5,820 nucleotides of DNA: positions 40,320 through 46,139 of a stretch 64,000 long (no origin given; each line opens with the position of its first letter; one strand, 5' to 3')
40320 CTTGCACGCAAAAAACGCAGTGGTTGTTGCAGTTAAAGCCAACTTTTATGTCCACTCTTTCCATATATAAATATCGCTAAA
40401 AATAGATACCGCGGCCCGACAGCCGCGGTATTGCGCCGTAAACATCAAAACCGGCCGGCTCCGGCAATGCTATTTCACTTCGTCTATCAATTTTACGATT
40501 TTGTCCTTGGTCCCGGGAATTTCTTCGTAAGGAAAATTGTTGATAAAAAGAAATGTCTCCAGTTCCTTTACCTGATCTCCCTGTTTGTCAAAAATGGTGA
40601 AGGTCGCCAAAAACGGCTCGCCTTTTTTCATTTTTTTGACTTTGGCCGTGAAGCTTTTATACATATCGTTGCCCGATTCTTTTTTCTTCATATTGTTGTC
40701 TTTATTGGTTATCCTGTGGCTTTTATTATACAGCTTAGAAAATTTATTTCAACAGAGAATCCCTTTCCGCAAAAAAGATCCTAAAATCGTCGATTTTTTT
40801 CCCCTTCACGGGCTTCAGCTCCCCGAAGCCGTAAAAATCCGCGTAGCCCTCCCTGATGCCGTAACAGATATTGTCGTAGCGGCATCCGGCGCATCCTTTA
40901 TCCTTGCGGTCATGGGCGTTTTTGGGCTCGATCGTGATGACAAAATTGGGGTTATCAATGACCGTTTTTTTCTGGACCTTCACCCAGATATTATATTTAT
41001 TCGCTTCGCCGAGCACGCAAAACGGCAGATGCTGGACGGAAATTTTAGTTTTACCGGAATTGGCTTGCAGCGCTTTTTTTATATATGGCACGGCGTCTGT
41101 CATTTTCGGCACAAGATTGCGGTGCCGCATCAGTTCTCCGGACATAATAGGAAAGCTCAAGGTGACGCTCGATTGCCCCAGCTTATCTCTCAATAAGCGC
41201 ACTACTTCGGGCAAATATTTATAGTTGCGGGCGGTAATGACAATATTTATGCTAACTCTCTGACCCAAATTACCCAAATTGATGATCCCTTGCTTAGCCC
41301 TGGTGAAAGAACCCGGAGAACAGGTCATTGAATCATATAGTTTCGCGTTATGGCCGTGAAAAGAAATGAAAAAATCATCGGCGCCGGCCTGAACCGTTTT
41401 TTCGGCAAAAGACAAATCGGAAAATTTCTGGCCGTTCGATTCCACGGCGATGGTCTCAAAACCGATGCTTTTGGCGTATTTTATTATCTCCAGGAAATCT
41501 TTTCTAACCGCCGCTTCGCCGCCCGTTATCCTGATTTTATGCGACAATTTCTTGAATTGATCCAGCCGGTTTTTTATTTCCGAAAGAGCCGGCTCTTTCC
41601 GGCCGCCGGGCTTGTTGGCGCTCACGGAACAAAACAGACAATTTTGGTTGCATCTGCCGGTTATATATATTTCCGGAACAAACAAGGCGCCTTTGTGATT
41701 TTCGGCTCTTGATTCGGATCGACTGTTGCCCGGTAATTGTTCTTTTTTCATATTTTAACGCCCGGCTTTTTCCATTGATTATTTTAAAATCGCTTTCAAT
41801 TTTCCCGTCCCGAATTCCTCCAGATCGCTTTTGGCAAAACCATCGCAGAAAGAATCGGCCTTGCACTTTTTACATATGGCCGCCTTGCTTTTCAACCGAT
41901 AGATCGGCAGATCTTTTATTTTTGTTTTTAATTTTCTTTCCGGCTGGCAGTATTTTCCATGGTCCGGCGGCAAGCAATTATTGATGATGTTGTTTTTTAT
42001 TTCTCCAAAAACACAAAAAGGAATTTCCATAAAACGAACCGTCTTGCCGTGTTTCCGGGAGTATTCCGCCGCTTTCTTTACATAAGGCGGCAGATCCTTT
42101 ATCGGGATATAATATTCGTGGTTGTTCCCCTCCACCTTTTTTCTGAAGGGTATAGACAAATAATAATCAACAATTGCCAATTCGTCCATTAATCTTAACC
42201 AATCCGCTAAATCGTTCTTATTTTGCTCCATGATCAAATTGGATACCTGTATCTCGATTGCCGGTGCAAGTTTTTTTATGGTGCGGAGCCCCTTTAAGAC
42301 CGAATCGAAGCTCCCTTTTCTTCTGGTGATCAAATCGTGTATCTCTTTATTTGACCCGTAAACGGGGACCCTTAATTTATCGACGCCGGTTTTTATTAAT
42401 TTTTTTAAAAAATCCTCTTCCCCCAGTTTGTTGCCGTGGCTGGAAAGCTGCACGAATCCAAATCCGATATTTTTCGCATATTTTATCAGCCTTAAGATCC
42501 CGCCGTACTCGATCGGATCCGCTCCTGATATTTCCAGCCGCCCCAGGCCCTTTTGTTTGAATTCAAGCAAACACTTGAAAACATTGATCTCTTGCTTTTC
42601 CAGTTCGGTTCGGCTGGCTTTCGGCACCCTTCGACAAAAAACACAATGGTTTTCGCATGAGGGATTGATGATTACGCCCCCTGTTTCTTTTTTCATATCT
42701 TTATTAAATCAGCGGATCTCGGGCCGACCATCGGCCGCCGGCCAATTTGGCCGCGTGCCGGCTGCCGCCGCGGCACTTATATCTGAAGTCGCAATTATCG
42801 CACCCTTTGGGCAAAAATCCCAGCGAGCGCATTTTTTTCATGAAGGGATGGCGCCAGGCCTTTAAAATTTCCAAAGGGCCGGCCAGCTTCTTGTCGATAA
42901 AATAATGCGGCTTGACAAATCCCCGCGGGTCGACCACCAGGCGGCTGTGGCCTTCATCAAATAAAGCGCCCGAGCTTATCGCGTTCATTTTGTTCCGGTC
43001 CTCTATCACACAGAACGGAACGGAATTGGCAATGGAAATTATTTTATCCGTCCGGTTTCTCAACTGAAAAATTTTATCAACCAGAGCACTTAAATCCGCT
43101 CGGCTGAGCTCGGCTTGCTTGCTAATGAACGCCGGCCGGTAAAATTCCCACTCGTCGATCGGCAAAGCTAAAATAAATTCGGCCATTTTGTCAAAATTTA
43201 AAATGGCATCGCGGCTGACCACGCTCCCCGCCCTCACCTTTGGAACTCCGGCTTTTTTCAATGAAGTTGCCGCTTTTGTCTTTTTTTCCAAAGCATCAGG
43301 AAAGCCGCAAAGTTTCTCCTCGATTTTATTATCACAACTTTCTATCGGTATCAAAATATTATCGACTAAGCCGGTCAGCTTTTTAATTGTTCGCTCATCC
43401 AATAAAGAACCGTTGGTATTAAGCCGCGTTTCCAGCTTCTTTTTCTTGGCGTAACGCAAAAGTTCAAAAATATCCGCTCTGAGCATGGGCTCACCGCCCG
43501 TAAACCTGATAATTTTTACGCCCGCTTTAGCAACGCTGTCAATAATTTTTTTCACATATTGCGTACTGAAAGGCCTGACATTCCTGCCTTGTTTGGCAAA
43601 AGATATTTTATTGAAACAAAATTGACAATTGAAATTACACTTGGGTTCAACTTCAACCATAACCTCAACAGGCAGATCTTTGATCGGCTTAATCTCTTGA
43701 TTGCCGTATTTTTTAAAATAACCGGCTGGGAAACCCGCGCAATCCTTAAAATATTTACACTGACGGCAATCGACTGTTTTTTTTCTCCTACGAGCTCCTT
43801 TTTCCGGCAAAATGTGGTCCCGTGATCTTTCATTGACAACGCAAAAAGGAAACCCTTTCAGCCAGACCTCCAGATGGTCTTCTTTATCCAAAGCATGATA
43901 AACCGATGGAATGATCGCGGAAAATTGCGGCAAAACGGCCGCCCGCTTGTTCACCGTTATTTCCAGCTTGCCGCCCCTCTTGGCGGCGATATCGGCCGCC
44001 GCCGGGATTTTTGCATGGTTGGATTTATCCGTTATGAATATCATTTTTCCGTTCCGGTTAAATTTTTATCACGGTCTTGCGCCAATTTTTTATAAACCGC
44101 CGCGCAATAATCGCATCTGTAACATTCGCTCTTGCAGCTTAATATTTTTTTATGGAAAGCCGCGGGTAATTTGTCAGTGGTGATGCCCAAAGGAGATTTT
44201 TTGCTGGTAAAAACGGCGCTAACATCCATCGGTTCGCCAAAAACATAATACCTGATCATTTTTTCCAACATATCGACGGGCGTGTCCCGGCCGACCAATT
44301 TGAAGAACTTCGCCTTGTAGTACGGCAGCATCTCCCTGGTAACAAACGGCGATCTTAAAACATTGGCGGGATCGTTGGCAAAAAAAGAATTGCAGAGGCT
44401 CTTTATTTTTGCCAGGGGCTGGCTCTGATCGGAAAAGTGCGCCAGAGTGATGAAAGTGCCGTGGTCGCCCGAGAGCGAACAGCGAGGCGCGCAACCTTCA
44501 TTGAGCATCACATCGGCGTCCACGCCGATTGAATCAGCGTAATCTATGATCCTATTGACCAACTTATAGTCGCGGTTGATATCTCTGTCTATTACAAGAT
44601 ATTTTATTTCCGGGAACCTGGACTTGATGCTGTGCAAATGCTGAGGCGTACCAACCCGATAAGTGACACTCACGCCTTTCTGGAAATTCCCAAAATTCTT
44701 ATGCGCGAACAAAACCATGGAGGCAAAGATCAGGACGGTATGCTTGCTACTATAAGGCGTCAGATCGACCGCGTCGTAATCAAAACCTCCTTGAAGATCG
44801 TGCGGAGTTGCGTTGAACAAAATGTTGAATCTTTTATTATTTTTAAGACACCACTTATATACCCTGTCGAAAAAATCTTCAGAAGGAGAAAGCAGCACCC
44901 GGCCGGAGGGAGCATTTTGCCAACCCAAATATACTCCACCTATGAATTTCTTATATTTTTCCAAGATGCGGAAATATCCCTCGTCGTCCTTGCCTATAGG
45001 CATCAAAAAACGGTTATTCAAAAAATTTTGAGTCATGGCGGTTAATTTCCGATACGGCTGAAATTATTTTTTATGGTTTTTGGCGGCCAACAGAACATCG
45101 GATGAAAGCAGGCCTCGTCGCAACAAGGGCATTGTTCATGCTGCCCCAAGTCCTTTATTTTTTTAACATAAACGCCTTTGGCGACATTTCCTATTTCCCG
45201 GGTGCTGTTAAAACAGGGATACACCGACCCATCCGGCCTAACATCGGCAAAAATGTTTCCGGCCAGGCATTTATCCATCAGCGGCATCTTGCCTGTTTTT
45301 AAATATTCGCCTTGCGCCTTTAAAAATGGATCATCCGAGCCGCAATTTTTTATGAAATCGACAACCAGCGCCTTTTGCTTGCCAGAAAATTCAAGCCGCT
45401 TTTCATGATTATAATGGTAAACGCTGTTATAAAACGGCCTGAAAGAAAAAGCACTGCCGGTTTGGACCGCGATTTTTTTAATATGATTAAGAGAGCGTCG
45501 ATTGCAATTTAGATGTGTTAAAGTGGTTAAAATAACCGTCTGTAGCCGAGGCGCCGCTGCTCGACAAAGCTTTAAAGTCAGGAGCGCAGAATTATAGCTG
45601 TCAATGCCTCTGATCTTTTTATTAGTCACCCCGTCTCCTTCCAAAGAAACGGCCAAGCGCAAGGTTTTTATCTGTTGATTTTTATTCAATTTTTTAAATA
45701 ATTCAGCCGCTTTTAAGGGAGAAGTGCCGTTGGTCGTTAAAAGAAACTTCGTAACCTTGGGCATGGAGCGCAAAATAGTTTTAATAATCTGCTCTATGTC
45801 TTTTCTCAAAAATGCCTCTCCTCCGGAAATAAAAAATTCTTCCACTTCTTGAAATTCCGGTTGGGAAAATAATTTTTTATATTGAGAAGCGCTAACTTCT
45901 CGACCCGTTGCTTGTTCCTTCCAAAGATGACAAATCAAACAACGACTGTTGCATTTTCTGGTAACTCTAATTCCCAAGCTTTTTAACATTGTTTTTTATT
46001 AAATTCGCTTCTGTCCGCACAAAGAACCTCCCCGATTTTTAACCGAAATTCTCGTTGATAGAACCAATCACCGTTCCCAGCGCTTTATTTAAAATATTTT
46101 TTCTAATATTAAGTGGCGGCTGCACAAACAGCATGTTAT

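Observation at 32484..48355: Aminoglycoside/glycan-like tailoring set interleaved with the rSAM genes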

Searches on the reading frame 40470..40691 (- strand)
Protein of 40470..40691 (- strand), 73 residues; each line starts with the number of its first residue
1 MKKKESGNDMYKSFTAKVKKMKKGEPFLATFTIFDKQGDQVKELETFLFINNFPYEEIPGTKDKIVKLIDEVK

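Call 29: search_protein_families(library=ncbifam, proteins=[window:40470-40691:-], max_evalue=0.01)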
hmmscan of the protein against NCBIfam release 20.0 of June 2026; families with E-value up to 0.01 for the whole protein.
window:40470-40691:- (73 aa): 1 family
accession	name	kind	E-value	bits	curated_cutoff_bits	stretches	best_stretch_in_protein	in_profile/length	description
NF041382.1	Trx_VPGUxxT_one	exception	0.0024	17.2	350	1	9-72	240-298/349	VPGUxxT family thioredoxin-like (seleno)protein, type 1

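Call 68: search_protein_families(library=pfam, proteins=[window:40470-40691:-], max_evalue=0.5)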
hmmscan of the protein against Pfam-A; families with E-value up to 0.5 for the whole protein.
window:40470-40691:- (73 aa): 1 family
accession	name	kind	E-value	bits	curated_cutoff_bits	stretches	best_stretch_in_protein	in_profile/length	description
PF00102.32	Y_phosphatase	-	0.17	12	20.9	1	4-73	91-162/234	Protein-tyrosine phosphatase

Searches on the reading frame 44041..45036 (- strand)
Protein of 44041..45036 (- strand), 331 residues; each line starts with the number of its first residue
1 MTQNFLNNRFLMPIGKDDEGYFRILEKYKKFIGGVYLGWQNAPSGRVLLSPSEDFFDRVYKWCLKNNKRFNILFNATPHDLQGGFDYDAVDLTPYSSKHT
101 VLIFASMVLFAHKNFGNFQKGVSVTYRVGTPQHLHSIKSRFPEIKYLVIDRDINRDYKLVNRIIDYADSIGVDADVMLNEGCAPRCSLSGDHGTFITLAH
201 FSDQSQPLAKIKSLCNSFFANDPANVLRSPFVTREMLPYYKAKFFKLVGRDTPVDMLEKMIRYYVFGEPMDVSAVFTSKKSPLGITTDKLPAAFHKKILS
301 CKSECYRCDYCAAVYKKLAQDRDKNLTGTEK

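Call 4: search_protein_families(library=pfam, proteins=[window:44041-45036:-], max_evalue=0.01)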
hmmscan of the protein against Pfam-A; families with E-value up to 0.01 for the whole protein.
window:44041-45036:- (331 aa): 0 families

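Call 10: search_protein_families(library=ncbifam, proteins=[window:44041-45036:-], max_evalue=0.001)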
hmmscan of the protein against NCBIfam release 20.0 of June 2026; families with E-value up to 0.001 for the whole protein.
window:44041-45036:- (331 aa): 0 families

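Call 54: search_protein_families(library=padloc, proteins=[window:44041-45036:-], max_evalue=0.001)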
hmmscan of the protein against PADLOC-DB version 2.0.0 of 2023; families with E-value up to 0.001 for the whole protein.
window:44041-45036:- (331 aa): 0 families

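Call 63: search_solved_structures(query=window:44041-45036:-, max_evalue=10)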
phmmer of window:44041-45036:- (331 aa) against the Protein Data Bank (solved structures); distinct sequences matched with E-value up to 10: 1.
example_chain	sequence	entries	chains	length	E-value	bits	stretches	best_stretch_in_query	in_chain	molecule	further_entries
7ruq_A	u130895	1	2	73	0.31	13.4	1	215-247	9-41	GRB10-interacting GYF protein 1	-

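Call 68: search_protein_families(library=pfam, proteins=[window:44041-45036:-], max_evalue=0.5)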
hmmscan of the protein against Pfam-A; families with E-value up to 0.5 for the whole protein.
window:44041-45036:- (331 aa): 0 families

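Call 83: predict_structure(protein=window:44041-45036:-)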
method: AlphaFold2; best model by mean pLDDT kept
length: 331 residues; sequences in the alignment: 1
mean_pLDDT: 40.5   pTM: 0.31
mean pLDDT of the five models: 40.5, 38.5, 37.0, 30.9, 30.9
residues with pLDDT >= 90: 0; 70-90: 7; 50-70: 41; < 50: 283
segments of 3 or more residues with pLDDT < 50: 1-14, 40-50, 72-163, 172-254, 256-258, 260-331
pLDDT, mean of each block of 10 residues (from residue 1): 34 56 68 49 39 61 60 41 35 38 27 25 32 42 43 41 49 42 27 25 30 34 36 40 41 47 44 38 36 34 37 44 43 35
secondary structure, 60 per line:
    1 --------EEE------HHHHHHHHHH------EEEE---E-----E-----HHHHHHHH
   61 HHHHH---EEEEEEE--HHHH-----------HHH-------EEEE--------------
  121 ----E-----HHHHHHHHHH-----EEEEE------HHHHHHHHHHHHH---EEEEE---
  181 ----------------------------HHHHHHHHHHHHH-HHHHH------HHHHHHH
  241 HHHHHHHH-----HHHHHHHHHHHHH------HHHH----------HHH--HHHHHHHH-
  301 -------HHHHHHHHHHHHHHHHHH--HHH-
elements in order: E9-11 H18-27 E34-37 H53-65 E69-75 H78-81 E103-106 H131-140 E146-150 H157-169 E173-177 H209-221 H223-227 H234-248 H254-266 H273-276 H292-299 H308-325

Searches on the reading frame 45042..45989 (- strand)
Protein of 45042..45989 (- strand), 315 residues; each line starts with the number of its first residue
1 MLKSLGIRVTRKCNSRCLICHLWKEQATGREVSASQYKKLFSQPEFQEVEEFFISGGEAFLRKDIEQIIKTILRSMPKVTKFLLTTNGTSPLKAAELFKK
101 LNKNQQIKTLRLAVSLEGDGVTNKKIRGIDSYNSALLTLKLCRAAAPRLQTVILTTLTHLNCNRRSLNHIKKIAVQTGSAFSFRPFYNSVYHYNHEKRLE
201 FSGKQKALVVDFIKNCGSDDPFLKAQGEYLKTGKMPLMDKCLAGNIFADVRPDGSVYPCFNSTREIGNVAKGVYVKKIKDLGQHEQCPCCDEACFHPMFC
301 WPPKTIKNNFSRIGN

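Call 5: search_protein_families(library=pfam, proteins=[window:45042-45989:-], max_evalue=0.01)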
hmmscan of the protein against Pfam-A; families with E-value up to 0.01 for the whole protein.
window:45042-45989:- (315 aa): 3 families
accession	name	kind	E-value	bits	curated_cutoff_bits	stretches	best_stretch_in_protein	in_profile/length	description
PF04055.27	Radical_SAM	-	1.1e-14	55.4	29.5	1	8-155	2-148/166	Radical SAM superfamily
PF13353.11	Fer4_12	-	0.0015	19.3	22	1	11-90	13-95/137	4Fe-4S single cluster domain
PF13186.11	SPASM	-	0.0086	16.8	21.5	0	241-271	1-36/67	Iron-sulfur cluster-binding domain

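Call 11: search_protein_families(library=ncbifam, proteins=[window:45042-45989:-], max_evalue=0.001)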
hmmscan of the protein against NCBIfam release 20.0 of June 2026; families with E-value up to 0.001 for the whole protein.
window:45042-45989:- (315 aa): 40 families (the best 25 are shown)
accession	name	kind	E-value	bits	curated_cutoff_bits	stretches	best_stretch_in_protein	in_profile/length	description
TIGR02668.1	moaA_archaeal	equivalog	2.2e-15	56.4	325.25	1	2-99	9-105/303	GTP 3',8-cyclase MoaA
TIGR04250.1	SCM_rSAM_ScmE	equivalog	7.3e-15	54.7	400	1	3-177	3-168/358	SynChlorMet cassette radical SAM/SPASM protein ScmE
NF001199.0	PRK00164.2-1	equivalog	1.6e-14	53.8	231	1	2-168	11-169/308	GTP 3',8-cyclase MoaA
TIGR04055.1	rSAM_NirJ2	equivalog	1e-12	48.3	500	1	9-275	6-270/326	putative heme d1 biosynthesis radical SAM protein NirJ2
TIGR03962.1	mycofact_rSAM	equivalog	1.5e-11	44.1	265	1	8-262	17-262/339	mycofactocin radical SAM maturase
TIGR02666.1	moaA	equivalog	1.8e-11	43.6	284.05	1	3-183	10-189/336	GTP 3',8-cyclase MoaA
NF033640.1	N_Twi_rSAM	subfamily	4.4e-11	42.5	170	1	2-164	110-287/398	twitch domain-containing radical SAM protein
TIGR04546.1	rSAM_ahbC_deAc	equivalog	1.5e-10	40.5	650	1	8-146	44-176/390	12,18-didecarboxysiroheme deacetylase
NF045702.1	rSAM_GDGT_ether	equivalog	5.3e-10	38.5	450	1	7-176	90-255/486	tetraether lipid synthase Tes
TIGR04545.1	rSAM_ahbD_hemeb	equivalog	5.4e-10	39.2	500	1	8-180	5-168/339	heme b synthase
NF045646.2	rSAM_Se_TrsS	equivalog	1.9e-09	36.6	490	1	7-178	90-255/441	radical SAM (seleno)protein TrsS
NF047865.1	rSAM_PapB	equivalog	2.1e-09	37.1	340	1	2-281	2-291/330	PapB family radical SAM/SPASM ranthipeptide maturase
TIGR04317.1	W_rSAM_matur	equivalog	5.5e-09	35.6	380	1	2-169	3-166/349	tungsten cofactor oxidoreductase radical SAM maturase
NF049973.1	radical_Rv1681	equivalog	5.5e-09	35.4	380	1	12-148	81-212/326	Rv1681 family radical SAM protein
TIGR04340.1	rSAM_ACGX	hypoth_equivalog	7.5e-09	35.3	400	1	6-184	6-180/341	radical SAM/SPASM domain protein, ACGX system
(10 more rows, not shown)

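Call 61: search_solved_structures(query=window:45042-45989:-, max_evalue=0.001)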
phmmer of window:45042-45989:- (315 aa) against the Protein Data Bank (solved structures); distinct sequences matched with E-value up to 0.001: 1.
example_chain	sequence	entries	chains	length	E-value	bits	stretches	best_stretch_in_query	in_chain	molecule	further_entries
5wgg_A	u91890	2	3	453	8.4e-05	25.1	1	2-300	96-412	Radical SAM domain protein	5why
